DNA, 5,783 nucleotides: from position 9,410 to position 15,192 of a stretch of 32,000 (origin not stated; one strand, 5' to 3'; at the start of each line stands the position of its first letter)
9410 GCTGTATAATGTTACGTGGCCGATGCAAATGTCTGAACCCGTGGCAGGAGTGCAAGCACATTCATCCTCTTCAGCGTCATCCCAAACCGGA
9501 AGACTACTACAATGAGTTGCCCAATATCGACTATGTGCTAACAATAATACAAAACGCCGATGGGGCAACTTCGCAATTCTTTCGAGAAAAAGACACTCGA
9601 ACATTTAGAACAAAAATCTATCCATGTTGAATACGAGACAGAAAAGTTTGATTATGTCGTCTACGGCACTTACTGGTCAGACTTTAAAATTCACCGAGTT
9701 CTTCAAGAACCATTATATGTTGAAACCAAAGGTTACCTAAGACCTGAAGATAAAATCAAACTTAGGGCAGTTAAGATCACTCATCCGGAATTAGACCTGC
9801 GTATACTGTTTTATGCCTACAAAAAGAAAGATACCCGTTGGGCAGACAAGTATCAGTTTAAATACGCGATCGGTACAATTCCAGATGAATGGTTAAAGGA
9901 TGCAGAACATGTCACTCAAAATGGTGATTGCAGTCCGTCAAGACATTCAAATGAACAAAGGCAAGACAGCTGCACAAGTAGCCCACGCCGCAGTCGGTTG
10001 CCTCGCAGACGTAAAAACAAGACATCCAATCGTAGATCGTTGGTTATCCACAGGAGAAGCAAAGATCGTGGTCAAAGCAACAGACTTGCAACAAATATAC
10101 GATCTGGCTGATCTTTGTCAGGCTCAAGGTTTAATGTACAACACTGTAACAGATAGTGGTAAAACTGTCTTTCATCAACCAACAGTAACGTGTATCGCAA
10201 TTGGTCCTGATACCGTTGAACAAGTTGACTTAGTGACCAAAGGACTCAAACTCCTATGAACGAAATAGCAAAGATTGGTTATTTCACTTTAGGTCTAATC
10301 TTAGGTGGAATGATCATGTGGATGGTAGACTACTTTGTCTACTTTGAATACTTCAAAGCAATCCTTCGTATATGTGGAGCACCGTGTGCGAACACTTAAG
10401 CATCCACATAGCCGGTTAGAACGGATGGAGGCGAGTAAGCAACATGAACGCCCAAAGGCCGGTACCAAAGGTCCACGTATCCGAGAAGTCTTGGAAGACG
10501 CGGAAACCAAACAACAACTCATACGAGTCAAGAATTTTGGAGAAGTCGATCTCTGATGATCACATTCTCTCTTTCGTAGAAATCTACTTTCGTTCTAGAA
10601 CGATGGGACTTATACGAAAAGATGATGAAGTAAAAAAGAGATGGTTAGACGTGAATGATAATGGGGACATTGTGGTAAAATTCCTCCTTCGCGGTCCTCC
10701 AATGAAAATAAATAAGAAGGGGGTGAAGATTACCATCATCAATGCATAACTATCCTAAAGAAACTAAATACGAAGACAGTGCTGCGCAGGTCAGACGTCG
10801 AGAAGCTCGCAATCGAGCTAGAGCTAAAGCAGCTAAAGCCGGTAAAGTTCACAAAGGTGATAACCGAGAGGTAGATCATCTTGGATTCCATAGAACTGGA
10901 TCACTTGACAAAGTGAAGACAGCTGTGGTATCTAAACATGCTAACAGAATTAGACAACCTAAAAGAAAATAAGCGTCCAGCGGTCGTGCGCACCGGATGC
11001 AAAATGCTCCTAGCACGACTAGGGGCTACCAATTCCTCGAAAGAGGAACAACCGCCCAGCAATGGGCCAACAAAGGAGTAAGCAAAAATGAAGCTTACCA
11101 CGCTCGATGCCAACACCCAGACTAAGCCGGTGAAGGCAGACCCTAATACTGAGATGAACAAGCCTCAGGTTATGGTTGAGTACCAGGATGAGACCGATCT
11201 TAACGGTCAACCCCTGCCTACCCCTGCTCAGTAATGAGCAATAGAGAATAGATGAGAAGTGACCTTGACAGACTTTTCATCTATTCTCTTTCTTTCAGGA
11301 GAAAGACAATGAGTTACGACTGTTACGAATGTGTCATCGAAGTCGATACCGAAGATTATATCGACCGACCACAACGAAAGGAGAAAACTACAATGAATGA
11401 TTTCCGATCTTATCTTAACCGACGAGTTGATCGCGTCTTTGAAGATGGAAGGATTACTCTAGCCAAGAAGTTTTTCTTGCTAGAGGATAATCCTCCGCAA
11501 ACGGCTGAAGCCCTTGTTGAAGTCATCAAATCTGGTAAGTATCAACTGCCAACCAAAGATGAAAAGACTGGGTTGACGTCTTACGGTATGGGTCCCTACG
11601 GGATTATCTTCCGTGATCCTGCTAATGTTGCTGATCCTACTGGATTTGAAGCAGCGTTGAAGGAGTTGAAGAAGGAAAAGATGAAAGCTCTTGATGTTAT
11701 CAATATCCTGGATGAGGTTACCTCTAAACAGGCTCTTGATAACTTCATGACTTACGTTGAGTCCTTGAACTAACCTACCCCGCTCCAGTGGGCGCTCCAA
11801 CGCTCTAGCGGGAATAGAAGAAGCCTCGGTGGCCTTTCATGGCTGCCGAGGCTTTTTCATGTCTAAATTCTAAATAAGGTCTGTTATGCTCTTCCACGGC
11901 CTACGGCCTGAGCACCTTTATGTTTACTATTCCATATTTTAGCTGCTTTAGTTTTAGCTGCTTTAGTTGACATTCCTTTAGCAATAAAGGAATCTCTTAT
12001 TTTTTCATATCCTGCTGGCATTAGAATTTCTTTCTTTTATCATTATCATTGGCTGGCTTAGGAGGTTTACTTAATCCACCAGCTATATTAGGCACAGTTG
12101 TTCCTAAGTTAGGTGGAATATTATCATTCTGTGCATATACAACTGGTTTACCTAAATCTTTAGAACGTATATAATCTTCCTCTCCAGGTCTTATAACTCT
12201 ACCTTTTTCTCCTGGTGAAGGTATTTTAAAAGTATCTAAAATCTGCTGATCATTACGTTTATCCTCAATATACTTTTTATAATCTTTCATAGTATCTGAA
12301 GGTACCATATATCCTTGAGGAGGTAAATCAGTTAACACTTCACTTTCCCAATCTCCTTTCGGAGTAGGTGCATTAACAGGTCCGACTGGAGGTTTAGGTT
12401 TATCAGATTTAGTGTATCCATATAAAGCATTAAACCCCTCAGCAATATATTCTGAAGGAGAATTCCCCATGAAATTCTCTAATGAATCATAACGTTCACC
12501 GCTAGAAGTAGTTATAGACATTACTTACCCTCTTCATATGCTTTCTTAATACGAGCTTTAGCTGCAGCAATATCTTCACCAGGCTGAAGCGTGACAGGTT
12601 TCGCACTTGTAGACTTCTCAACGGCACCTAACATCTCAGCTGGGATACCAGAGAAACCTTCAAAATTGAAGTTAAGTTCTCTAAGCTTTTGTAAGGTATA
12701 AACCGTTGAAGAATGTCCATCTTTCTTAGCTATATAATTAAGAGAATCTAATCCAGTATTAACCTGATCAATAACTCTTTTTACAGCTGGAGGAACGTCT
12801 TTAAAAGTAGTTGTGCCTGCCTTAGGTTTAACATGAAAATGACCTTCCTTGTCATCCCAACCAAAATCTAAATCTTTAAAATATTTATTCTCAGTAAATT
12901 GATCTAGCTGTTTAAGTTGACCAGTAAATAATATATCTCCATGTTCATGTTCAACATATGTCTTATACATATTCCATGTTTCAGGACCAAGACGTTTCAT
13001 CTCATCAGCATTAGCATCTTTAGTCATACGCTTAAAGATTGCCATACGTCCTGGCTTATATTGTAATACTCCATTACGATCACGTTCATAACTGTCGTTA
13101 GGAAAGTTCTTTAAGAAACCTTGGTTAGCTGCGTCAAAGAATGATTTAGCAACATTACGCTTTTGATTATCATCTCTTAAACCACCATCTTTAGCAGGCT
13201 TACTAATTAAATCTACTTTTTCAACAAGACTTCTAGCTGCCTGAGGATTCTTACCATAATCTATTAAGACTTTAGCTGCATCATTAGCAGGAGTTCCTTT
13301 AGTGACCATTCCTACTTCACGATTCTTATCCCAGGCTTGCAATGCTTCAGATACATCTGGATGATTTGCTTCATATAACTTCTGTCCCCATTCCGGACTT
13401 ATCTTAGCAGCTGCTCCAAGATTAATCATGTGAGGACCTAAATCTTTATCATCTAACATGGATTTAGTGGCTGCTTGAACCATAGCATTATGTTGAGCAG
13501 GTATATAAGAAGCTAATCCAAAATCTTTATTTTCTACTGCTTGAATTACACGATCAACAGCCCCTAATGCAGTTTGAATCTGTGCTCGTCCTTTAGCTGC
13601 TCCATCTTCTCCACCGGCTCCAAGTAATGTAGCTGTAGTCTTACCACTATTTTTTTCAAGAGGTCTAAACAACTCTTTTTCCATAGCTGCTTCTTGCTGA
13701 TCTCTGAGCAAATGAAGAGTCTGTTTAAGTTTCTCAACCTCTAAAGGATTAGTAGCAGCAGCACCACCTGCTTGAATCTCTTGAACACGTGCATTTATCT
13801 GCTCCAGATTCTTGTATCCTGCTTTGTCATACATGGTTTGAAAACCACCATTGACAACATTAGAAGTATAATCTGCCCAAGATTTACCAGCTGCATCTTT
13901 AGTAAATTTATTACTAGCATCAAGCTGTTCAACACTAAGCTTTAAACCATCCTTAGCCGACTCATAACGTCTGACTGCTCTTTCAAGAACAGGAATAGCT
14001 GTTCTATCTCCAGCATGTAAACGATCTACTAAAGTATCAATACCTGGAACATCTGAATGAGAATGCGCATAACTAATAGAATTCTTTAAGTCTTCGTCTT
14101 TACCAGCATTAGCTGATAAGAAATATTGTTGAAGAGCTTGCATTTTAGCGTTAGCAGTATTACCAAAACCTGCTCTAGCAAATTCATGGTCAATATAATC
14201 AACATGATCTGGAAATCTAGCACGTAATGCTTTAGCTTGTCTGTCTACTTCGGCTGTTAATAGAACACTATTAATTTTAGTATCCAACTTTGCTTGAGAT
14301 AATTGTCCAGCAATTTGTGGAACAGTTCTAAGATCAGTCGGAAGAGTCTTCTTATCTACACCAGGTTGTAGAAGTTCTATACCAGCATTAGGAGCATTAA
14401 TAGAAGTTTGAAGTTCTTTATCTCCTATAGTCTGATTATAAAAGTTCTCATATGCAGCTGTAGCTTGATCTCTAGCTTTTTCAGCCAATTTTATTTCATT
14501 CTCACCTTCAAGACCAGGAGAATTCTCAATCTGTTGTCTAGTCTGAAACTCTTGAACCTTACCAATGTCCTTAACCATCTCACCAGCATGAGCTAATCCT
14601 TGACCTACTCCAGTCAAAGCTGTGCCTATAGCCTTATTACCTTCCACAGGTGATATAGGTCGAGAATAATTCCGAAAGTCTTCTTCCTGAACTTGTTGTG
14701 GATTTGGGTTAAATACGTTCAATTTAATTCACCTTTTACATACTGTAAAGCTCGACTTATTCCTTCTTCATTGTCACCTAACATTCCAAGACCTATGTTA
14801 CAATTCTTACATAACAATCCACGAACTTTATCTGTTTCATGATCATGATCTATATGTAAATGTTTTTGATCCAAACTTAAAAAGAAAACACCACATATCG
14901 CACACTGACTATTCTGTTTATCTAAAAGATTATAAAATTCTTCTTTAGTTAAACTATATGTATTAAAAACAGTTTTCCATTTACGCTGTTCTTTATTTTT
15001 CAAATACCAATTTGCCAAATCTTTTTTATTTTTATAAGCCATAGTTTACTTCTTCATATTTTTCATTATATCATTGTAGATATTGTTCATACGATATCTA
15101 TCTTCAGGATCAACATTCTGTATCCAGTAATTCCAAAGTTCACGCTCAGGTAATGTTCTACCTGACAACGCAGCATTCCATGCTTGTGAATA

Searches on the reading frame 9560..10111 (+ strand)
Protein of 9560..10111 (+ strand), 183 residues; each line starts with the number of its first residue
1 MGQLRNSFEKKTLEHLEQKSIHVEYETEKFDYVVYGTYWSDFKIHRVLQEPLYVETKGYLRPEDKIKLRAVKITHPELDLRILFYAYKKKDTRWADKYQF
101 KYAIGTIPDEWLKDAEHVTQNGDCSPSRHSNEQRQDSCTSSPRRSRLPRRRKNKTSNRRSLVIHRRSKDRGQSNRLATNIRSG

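Call 9: search_protein_families(library=phrogs, proteins=[window:9560-10111:+])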
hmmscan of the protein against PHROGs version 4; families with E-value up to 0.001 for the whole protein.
window:9560-10111:+ (183 aa): 2 families
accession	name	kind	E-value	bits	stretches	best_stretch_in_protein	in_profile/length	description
phrog_945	-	DNA, RNA and nucleotide metabolism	1.2e-22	81.2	1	3-122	13-139/145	endonuclease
phrog_27028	-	DNA, RNA and nucleotide metabolism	4.5e-05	24.4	1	71-116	3-56/72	endonuclease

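Call 10: search_protein_families(library=pfam, proteins=[window:9560-10111:+])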
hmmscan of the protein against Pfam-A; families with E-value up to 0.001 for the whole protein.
window:9560-10111:+ (183 aa): 1 family
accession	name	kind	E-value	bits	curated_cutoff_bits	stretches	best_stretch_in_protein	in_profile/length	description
PF05367.17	Phage_endo_I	-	7.1e-16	58.6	29.1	1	3-118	14-136/149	Phage endonuclease I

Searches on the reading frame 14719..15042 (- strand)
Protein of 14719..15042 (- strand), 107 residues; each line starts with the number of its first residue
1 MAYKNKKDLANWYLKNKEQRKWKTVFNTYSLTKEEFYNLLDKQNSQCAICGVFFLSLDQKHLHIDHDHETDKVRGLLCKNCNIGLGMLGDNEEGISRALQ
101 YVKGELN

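Call 88: search_protein_families(library=pfam, proteins=[window:14719-15042:-], max_evalue=0.01)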
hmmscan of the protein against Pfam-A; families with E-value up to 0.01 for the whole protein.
window:14719-15042:- (107 aa): 1 family
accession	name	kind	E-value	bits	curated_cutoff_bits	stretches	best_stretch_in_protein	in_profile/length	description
PF02945.21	Endonuclease_7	-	6.6e-21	74.5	23.6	1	27-103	6-81/82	Recombination endonuclease VII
